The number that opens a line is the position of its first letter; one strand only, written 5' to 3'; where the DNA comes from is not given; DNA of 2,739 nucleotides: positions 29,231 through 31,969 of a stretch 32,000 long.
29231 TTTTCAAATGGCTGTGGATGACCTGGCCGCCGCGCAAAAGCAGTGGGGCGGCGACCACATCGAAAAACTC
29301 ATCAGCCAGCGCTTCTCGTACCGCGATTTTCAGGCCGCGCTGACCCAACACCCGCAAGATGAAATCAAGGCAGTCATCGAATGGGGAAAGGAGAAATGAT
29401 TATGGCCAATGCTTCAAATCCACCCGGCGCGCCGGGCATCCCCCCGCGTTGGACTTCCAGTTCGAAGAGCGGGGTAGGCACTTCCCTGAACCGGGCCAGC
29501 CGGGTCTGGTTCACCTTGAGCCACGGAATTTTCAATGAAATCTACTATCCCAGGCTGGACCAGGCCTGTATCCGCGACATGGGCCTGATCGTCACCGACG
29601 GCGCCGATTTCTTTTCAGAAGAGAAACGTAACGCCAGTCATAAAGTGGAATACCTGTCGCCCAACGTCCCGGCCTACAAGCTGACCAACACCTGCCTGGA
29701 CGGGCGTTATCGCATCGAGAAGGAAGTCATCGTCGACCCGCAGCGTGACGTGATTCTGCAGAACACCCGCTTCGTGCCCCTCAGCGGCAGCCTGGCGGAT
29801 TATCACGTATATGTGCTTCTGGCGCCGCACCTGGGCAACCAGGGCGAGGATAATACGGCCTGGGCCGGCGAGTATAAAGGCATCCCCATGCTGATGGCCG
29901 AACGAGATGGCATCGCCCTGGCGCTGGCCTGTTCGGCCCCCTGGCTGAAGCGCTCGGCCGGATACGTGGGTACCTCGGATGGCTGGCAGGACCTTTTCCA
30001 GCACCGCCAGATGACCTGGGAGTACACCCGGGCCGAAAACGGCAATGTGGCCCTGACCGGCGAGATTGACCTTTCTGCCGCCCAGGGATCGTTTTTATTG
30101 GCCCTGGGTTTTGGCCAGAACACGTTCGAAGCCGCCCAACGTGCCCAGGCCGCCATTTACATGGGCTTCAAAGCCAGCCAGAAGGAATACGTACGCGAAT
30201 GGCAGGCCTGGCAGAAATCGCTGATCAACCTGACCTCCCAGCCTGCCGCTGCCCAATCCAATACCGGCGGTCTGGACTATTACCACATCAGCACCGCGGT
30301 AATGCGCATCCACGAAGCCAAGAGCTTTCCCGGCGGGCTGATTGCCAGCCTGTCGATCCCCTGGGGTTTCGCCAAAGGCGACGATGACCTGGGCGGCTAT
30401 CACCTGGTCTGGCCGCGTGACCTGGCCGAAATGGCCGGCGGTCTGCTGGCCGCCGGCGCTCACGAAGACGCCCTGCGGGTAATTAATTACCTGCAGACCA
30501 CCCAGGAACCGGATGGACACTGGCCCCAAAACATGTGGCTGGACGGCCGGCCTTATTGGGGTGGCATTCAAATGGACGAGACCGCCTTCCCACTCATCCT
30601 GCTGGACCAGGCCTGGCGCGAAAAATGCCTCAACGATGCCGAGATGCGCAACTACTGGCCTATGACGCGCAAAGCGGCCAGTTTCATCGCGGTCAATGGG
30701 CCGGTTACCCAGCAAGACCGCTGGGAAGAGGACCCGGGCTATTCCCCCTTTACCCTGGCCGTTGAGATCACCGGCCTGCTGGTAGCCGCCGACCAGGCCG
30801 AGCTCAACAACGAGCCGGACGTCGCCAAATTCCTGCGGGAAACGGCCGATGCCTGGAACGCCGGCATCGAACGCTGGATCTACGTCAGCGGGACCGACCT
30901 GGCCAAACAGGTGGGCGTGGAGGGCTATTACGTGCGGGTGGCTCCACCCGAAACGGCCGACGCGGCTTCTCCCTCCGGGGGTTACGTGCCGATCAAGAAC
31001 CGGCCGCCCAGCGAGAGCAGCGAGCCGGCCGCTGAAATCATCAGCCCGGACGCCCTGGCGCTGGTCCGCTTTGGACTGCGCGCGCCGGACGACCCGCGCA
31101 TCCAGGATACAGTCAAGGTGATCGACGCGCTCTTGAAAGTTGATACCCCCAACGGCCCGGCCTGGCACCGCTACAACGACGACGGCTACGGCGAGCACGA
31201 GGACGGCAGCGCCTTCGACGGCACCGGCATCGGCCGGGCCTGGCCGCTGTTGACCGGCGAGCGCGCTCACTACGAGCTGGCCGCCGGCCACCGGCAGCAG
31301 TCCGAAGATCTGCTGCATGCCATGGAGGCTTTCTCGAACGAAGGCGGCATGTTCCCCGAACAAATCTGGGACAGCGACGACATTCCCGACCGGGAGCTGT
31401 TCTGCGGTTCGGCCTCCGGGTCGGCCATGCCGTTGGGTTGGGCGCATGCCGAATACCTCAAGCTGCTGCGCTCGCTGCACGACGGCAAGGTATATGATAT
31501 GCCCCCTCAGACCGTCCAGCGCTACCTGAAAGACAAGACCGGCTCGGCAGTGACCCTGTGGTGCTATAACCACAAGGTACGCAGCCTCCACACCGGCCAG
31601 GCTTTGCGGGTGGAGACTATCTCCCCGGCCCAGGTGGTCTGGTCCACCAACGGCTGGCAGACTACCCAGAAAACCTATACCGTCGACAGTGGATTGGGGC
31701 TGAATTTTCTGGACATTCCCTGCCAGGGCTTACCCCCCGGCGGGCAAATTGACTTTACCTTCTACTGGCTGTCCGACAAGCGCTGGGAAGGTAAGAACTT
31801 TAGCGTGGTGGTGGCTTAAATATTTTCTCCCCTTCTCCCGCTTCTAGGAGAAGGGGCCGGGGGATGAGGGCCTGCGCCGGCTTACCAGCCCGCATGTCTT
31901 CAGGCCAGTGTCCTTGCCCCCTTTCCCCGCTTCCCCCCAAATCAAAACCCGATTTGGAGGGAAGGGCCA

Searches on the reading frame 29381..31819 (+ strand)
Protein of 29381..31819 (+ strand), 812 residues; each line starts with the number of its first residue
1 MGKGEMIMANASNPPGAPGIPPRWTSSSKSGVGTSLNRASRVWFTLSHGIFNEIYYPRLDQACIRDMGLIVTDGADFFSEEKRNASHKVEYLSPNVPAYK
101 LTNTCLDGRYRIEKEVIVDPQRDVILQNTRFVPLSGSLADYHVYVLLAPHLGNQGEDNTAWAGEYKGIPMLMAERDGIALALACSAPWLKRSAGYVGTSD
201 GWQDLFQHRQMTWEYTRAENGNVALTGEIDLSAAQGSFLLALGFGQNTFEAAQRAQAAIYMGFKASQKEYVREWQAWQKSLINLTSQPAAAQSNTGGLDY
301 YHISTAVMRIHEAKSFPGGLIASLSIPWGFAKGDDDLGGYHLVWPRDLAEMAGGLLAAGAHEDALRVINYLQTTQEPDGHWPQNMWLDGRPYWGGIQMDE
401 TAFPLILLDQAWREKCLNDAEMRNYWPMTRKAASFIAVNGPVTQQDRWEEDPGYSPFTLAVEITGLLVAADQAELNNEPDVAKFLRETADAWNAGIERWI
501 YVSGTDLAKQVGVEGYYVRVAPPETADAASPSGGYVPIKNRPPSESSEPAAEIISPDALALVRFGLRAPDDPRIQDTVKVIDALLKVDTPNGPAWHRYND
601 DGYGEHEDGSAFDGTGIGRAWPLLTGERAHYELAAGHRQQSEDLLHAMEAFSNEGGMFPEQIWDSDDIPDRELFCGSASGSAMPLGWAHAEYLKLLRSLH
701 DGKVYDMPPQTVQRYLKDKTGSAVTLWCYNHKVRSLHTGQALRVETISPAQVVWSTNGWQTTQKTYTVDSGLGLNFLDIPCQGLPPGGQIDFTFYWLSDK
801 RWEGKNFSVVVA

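Call 20: search_protein_families(library=ncbifam, proteins=[window:29381-31819:+])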
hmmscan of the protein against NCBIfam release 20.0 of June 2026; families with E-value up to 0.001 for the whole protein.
window:29381-31819:+ (812 aa): 2 families
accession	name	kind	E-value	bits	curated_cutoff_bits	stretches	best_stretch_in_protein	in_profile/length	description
TIGR01535.1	glucan_glucosid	equivalog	1.3e-247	823.5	741.9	1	40-715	1-662/662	glucan 1,4-alpha-glucosidase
TIGR01577.1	oligosac_amyl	hypoth_equivalog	7.5e-29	100.8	820.7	1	51-694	11-608/616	oligosaccharide amylase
